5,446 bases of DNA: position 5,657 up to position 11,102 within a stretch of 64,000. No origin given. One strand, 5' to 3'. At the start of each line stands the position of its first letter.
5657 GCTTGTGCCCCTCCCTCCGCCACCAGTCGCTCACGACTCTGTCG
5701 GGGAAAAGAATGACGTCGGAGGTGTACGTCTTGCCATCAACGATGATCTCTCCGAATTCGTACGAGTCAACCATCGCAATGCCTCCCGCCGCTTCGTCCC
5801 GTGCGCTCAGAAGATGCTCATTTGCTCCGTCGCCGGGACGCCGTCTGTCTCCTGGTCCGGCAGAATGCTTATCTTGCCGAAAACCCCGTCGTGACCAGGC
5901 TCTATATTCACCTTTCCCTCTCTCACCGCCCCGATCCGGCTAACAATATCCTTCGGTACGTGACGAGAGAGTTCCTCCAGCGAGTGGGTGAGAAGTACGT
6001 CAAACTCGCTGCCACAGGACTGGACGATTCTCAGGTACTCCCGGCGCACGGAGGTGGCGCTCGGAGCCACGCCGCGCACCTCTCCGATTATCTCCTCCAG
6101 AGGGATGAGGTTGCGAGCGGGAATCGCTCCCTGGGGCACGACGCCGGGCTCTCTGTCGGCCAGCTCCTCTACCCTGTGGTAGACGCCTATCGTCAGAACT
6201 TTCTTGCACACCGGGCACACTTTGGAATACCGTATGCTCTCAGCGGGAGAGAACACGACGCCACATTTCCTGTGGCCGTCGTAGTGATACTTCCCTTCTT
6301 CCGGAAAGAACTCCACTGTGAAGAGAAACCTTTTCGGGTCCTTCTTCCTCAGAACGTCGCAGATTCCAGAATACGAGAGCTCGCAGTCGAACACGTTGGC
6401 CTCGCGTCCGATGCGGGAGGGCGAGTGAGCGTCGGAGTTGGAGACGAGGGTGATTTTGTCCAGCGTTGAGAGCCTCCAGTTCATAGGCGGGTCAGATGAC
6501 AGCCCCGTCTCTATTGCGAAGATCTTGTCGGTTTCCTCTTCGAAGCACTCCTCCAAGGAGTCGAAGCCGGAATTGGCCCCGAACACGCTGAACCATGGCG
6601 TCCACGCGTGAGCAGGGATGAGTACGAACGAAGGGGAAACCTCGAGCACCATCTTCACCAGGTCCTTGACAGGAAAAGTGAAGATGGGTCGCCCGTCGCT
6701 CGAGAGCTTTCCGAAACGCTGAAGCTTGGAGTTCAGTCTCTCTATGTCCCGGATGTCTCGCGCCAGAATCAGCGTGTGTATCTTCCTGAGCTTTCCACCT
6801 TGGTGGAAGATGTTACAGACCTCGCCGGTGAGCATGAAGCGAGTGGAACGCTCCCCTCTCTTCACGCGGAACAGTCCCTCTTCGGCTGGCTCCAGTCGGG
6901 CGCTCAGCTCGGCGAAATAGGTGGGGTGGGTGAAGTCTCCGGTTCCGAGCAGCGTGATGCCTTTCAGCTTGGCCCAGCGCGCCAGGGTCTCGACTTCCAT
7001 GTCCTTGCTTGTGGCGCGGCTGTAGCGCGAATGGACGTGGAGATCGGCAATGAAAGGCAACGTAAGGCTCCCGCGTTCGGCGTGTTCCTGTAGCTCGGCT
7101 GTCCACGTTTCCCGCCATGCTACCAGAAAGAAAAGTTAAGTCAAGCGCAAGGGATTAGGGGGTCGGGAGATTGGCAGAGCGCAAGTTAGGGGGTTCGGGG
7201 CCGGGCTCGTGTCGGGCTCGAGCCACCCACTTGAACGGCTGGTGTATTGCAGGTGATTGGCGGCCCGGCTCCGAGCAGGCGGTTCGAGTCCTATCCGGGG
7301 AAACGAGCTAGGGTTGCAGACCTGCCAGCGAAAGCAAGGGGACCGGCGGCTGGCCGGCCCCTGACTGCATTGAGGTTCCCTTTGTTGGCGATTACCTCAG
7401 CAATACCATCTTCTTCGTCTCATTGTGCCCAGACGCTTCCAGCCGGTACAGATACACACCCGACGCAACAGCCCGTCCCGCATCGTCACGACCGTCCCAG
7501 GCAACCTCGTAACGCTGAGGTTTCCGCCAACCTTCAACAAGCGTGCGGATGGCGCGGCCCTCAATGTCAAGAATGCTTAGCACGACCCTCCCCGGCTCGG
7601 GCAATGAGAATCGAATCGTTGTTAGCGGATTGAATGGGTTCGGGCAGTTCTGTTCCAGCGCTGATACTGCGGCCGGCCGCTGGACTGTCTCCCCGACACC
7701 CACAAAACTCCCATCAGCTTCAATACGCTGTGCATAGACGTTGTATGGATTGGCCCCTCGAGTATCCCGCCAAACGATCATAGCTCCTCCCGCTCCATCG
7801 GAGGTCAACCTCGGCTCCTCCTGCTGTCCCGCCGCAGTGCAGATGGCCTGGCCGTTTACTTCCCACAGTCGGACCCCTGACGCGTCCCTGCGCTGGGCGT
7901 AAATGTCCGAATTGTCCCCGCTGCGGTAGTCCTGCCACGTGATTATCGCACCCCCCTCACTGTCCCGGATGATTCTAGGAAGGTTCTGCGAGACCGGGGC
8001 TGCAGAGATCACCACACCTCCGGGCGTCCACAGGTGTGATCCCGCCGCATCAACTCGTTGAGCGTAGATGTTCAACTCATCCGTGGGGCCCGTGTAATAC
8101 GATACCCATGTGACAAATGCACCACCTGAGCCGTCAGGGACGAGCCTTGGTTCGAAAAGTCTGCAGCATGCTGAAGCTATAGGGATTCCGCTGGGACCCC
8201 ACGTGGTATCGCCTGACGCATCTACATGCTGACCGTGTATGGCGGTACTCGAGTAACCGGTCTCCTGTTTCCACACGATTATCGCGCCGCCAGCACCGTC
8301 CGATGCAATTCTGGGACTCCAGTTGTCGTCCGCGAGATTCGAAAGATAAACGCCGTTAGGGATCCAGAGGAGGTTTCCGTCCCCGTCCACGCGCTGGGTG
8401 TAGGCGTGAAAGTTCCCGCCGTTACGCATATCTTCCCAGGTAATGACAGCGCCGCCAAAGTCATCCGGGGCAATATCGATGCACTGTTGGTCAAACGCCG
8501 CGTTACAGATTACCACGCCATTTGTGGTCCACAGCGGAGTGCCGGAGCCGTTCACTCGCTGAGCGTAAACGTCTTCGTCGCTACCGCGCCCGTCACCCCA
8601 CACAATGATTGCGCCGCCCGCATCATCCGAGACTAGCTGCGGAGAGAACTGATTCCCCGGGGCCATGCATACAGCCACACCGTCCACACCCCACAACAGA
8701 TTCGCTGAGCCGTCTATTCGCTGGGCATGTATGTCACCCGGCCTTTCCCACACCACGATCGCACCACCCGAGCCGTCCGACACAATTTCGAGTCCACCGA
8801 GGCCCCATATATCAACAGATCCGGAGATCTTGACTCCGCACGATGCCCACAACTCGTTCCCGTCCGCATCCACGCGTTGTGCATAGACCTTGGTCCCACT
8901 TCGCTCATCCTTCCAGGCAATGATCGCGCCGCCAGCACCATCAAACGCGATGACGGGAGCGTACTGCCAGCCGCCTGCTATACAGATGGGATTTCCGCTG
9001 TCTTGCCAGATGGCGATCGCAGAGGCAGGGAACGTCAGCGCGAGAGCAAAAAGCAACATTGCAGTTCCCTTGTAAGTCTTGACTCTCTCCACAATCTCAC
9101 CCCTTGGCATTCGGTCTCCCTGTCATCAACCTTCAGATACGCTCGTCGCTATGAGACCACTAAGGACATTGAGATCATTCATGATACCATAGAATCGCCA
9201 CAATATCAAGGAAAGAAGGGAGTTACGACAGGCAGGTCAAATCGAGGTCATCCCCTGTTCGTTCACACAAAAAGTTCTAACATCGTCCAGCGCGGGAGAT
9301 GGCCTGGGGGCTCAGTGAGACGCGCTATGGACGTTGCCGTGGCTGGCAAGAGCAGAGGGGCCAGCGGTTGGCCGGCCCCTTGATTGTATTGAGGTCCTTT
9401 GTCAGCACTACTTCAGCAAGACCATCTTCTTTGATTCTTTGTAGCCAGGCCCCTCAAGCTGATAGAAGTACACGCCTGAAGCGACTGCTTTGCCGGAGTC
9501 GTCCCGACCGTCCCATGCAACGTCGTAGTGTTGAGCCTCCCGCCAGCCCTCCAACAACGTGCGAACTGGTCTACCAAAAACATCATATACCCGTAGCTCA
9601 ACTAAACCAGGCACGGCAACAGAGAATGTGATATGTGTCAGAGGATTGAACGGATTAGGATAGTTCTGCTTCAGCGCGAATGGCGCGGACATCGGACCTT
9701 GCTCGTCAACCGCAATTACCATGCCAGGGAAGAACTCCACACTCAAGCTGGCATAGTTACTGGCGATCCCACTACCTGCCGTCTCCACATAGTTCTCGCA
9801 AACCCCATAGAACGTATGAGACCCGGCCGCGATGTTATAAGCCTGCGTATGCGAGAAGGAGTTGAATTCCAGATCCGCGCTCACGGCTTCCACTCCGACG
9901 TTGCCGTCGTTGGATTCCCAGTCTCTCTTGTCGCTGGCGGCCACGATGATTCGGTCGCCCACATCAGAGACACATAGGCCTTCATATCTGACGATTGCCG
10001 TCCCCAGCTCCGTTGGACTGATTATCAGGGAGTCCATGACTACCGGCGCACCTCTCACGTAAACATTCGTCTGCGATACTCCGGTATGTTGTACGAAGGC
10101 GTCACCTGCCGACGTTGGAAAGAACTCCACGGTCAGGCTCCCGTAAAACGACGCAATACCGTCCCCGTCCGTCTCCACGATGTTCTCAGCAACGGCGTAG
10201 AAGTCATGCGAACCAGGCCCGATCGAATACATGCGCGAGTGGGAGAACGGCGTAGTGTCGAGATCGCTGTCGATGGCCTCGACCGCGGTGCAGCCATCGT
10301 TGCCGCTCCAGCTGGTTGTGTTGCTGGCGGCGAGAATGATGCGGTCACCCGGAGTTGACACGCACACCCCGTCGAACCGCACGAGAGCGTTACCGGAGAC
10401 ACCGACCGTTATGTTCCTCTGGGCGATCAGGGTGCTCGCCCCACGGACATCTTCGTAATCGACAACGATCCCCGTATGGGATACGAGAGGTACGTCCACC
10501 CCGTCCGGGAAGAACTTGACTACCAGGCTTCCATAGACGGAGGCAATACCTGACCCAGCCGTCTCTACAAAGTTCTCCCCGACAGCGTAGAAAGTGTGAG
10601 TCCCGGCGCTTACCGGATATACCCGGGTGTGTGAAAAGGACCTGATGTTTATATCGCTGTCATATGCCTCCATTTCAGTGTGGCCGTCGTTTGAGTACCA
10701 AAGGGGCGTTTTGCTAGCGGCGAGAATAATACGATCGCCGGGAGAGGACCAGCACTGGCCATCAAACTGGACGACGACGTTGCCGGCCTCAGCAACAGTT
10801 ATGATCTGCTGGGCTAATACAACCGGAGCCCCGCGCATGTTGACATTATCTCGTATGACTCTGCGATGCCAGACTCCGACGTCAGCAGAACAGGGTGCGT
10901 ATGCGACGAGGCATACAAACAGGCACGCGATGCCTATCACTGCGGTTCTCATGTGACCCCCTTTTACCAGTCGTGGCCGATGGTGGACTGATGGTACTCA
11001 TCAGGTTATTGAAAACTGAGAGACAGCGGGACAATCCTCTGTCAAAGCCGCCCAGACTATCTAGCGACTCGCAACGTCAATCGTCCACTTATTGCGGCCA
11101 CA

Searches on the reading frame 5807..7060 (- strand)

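Call 31: search_protein_families(library=ncbifam, proteins=[window:5807-7060:-], max_evalue=0.0001)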
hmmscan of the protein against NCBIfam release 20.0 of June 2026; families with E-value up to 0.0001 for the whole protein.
window:5807-7060:- (417 aa): 1 family
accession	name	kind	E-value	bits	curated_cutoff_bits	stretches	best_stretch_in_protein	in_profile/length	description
TIGR00375.1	TIGR00375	hypoth_equivalog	2.8e-49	168.5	326.6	1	5-397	2-374/374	TIGR00375 family protein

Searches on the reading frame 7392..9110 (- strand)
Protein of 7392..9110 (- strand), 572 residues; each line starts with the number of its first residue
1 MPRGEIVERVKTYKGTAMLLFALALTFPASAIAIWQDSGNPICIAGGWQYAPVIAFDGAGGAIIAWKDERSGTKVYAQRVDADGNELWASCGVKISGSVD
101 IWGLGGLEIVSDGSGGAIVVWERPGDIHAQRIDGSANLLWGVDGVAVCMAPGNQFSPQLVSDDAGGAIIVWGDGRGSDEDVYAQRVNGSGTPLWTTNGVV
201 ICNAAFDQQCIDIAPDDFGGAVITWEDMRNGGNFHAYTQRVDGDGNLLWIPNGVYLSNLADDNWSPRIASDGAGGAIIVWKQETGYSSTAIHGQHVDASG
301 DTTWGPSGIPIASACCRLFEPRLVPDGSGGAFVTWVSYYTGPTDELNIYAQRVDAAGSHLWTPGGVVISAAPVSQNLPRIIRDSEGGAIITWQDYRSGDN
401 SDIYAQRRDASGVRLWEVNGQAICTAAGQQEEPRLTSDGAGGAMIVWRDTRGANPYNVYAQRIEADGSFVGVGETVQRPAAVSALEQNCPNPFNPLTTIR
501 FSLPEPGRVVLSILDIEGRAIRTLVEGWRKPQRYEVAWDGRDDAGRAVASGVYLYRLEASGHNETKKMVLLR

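Call 7: search_protein_families(library=pfam, proteins=[window:7392-9110:-], max_evalue=0.001)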
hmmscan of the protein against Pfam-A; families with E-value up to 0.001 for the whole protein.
window:7392-9110:- (572 aa): 2 families
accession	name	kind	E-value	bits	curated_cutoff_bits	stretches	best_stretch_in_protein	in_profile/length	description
PF13860.13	FlgD_ig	-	6.4e-09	36.1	27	1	498-560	13-76/79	FlgD Ig-like domain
PF07372.17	DUF1491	-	0.0007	20.3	25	0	59-92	31-64/104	Protein of unknown function (DUF1491)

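Call 31: search_protein_families(library=ncbifam, proteins=[window:7392-9110:-], max_evalue=0.0001)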
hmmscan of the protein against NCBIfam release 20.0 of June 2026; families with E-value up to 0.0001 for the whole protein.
window:7392-9110:- (572 aa): 3 families
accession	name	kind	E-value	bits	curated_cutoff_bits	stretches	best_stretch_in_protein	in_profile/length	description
NF033707.1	T9SS_sortase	equivalog_domain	5.9e-09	34.1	420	1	487-566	1000-1084/1095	type IX secretion system sortase PorU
NF052323.1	T9SSA_dep_M6i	equivalog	4.5e-07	28.2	600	1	488-567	960-1034/1043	T9SS-dependent M6-like inactivated metalloprotease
TIGR04183.1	Por_Secre_tail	domain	7.7e-05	22.6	23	0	490-569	3-70/72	T9SS type A sorting domain-containing protein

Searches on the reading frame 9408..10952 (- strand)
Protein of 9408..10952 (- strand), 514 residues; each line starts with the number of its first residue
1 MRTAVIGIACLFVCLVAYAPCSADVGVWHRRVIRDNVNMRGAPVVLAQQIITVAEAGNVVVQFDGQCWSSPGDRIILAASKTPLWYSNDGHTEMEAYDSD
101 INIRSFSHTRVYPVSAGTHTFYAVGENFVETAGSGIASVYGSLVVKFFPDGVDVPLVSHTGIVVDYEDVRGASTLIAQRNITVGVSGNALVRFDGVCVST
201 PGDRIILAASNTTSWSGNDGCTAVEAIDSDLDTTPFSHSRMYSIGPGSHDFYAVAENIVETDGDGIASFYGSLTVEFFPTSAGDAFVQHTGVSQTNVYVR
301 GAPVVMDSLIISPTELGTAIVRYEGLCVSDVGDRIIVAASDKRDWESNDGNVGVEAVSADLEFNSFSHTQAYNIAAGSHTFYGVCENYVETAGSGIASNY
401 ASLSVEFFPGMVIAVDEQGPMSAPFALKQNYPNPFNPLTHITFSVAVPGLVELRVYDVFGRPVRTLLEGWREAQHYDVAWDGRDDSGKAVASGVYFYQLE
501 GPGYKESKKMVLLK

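Call 7: search_protein_families(library=pfam, proteins=[window:9408-10952:-], max_evalue=0.001)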
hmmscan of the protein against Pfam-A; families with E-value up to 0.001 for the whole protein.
window:9408-10952:- (514 aa): 2 families
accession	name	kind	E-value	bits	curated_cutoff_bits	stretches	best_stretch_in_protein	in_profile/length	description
PF13860.13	FlgD_ig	-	3.7e-08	33.7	27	1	451-498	25-72/79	FlgD Ig-like domain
PF13585.12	CHU_C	-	0.00036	21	27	0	451-507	29-79/86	CHU_C Type IX secretion signal domain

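Call 31: search_protein_families(library=ncbifam, proteins=[window:9408-10952:-], max_evalue=0.0001)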
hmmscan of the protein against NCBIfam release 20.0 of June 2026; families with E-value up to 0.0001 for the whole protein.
window:9408-10952:- (514 aa): 3 families
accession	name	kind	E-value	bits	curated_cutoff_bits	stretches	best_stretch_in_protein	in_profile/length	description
NF033707.1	T9SS_sortase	equivalog_domain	4.4e-09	34.6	420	1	429-500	1000-1076/1095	type IX secretion system sortase PorU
TIGR04183.1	Por_Secre_tail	domain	1.1e-06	28.5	23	1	431-511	2-70/72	T9SS type A sorting domain-containing protein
NF052323.1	T9SSA_dep_M6i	equivalog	5.5e-05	21.3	600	1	430-501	960-1026/1043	T9SS-dependent M6-like inactivated metalloprotease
